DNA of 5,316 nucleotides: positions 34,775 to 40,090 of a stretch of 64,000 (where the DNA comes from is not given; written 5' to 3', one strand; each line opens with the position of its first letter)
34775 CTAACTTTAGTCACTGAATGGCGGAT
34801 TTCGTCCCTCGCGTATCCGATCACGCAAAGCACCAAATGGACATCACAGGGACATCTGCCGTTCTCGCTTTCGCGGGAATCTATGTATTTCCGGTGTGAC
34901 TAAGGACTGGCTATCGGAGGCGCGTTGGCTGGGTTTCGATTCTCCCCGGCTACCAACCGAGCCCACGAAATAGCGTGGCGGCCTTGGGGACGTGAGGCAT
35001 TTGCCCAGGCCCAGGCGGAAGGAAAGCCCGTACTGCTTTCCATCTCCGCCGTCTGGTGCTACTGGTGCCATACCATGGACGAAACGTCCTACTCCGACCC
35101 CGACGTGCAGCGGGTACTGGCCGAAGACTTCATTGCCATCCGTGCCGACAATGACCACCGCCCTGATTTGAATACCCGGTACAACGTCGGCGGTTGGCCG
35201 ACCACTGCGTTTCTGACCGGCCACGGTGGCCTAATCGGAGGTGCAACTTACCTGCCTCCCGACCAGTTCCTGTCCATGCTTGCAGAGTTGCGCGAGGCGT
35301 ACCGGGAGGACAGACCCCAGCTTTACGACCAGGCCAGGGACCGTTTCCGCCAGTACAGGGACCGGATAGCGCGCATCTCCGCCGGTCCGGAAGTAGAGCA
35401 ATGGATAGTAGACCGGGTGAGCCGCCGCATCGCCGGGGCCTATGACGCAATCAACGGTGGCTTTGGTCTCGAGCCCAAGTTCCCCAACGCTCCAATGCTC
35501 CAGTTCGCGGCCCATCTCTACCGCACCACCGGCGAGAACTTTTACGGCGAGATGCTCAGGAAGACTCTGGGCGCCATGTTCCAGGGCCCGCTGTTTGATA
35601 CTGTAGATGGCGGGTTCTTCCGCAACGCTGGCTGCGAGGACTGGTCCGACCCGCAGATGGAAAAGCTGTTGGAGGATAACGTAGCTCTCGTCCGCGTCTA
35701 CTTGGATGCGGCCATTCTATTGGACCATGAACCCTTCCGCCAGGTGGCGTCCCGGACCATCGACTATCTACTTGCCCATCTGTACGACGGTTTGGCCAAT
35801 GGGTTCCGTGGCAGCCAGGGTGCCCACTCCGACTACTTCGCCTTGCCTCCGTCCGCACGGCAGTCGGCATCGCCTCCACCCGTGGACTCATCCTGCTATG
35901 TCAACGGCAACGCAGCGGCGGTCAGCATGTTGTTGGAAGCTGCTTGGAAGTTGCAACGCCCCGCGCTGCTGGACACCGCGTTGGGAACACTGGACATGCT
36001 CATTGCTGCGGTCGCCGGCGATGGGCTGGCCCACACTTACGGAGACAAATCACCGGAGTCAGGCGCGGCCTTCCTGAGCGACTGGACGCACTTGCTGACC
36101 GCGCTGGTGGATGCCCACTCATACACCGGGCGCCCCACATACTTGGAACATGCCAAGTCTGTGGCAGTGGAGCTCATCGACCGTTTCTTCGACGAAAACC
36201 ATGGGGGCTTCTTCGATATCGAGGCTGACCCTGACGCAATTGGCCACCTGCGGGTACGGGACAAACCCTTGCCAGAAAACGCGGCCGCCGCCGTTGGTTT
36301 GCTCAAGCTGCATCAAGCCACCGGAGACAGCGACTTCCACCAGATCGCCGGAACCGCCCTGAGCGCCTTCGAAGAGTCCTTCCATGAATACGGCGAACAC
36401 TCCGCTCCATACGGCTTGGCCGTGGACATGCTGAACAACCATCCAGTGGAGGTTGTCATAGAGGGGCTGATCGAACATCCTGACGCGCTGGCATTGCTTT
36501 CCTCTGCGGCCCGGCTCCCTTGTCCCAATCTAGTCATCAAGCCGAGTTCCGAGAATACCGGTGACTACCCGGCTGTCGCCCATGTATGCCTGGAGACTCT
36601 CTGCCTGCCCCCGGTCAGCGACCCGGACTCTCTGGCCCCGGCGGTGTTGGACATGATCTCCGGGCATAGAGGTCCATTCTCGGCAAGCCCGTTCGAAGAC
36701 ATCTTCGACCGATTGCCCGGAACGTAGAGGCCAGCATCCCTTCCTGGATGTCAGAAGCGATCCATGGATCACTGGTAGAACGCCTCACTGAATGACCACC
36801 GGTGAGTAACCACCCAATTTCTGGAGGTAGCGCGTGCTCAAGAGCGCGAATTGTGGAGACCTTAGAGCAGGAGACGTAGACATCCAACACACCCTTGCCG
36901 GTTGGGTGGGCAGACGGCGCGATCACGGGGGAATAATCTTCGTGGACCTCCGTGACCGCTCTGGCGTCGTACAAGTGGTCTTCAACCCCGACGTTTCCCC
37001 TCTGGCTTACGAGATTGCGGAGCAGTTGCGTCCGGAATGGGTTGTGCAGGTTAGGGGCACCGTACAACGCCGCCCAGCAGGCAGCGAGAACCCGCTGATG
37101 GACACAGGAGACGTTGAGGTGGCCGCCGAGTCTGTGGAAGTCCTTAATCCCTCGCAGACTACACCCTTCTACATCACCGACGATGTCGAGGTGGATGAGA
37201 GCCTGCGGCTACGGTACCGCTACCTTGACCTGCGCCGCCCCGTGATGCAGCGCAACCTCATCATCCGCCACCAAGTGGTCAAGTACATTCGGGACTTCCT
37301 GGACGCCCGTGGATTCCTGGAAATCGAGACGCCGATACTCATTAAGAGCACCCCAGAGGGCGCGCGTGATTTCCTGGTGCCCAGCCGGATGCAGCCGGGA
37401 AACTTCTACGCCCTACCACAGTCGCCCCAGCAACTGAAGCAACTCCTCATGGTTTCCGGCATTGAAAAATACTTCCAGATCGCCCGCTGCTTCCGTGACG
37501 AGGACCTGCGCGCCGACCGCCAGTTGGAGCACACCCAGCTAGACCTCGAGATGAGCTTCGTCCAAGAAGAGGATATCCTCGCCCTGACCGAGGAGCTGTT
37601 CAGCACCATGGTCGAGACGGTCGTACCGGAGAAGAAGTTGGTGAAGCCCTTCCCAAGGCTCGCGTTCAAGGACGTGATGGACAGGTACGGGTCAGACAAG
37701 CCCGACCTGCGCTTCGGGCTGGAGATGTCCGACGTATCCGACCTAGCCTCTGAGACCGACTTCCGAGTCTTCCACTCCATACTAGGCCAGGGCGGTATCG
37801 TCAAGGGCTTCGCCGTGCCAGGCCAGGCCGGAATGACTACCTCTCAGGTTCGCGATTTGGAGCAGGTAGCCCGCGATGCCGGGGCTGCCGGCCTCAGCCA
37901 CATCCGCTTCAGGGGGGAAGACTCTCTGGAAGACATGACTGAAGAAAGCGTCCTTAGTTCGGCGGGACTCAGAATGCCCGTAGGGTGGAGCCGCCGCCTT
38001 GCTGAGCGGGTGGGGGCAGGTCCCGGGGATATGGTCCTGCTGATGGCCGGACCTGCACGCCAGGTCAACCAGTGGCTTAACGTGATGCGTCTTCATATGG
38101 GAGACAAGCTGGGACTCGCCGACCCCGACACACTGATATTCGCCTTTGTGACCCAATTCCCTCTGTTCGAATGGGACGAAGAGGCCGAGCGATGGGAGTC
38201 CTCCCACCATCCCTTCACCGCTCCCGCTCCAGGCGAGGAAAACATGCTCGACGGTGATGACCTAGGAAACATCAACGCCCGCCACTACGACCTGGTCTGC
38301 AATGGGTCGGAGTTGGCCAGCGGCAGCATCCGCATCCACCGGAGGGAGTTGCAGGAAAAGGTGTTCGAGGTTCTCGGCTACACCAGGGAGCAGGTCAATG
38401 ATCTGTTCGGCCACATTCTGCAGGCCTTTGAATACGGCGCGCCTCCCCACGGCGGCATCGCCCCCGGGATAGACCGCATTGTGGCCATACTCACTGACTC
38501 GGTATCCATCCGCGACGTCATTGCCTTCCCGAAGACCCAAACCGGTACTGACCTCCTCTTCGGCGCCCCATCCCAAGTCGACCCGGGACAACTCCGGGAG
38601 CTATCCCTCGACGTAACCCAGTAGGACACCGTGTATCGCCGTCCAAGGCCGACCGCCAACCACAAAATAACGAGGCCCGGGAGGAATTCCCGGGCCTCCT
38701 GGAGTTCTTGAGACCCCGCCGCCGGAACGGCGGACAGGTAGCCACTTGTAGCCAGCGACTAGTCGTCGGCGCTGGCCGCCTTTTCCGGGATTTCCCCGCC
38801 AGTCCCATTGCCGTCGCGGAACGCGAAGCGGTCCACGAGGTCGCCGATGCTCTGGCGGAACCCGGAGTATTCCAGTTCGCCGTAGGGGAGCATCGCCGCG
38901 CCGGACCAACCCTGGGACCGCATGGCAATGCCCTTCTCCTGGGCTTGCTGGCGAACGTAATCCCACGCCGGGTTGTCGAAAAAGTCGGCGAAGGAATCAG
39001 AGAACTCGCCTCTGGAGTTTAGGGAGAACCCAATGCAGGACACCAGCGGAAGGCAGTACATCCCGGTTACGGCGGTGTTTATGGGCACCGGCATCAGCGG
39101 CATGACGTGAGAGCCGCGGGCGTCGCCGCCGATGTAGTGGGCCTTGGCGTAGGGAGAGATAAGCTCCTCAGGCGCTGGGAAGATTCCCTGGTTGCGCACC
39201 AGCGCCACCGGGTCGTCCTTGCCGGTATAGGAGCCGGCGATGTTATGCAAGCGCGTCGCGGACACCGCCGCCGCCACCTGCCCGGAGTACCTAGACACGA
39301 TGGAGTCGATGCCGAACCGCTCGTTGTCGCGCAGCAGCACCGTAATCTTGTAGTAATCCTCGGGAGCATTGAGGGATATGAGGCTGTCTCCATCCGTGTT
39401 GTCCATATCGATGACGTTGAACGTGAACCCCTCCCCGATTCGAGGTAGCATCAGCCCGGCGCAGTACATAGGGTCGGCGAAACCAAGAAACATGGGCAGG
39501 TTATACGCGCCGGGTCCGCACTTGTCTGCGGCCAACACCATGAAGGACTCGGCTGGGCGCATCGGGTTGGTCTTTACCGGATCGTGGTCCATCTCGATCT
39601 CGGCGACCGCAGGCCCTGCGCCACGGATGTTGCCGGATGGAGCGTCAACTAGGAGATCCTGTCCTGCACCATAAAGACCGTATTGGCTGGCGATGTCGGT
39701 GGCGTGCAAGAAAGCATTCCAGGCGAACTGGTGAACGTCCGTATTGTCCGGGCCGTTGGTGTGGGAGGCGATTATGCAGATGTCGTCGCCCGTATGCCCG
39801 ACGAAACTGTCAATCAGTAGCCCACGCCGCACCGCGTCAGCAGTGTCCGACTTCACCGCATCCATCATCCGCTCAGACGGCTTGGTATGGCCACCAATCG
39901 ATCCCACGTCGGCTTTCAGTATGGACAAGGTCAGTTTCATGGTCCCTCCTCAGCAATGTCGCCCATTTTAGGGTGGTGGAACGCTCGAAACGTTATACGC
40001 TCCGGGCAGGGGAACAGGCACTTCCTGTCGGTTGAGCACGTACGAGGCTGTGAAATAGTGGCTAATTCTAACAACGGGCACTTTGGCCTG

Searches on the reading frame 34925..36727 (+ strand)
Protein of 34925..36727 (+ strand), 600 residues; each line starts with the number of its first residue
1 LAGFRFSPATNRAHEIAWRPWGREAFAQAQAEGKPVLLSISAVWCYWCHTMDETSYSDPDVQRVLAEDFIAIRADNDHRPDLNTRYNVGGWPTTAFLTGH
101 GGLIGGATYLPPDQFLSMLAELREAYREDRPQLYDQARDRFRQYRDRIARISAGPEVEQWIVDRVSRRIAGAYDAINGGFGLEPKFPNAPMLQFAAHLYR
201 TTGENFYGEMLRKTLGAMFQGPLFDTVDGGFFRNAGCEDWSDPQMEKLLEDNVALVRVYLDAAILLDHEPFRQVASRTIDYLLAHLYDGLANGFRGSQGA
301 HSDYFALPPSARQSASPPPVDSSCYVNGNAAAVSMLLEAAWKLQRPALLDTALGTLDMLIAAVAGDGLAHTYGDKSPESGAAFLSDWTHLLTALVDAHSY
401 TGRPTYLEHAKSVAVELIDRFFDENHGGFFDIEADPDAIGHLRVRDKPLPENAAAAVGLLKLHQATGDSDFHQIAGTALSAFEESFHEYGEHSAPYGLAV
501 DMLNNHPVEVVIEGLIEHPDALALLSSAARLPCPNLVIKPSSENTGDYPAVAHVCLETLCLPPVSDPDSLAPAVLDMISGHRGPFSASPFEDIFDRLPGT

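Call 68: search_protein_families(library=pfam, proteins=[window:34925-36727:+], max_evalue=0.00001)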
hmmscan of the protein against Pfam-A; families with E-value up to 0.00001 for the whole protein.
window:34925-36727:+ (600 aa): 3 families
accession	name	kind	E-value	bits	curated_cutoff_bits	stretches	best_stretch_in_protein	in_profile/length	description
PF03190.21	Thioredox_DsbH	-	7.3e-32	111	27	1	14-139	18-157/163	Protein of unknown function, DUF255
PF13899.12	Thioredoxin_7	-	4.1e-15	56.1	27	1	18-97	2-81/83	Thioredoxin-like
PF13098.12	Thioredoxin_2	-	1.7e-07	31.9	27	1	29-119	1-104/104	Thioredoxin-like domain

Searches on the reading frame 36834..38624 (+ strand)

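Call 68: search_protein_families(library=pfam, proteins=[window:36834-38624:+], max_evalue=0.00001)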
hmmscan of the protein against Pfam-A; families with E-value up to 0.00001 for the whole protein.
window:36834-38624:+ (596 aa): 3 families
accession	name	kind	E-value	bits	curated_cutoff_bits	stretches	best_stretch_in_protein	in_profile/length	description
PF00152.25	tRNA-synt_2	-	1.3e-117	392.7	25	1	121-569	1-308/308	tRNA synthetases class II (D, K and N)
PF01336.31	tRNA_anti-codon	-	1e-19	70.7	27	1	20-104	2-75/75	OB-fold nucleic acid binding domain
PF02938.19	GAD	-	1.1e-11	45.3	23.4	1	313-414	1-94/95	GAD domain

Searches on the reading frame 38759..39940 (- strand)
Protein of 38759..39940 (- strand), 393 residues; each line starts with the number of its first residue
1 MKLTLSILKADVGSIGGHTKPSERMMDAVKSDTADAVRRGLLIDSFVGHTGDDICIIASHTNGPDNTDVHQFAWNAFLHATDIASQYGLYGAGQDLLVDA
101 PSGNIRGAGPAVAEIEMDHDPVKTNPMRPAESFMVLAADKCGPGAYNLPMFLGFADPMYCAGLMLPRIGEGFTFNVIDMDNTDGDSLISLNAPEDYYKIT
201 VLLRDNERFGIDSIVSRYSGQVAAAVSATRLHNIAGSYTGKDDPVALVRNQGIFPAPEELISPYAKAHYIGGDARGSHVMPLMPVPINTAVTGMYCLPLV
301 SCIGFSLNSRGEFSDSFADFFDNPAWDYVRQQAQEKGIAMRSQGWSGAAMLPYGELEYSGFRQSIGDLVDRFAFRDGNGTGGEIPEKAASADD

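Call 69: search_protein_families(library=pfam, proteins=[window:38759-39940:-], max_evalue=0.00001)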
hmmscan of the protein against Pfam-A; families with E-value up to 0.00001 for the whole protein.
window:38759-39940:- (393 aa): 1 family
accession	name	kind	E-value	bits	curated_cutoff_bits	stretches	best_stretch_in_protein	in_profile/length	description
PF01950.21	FBPase_3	-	2.6e-133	445.1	25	1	2-372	1-360/361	Fructose-1,6-bisphosphatase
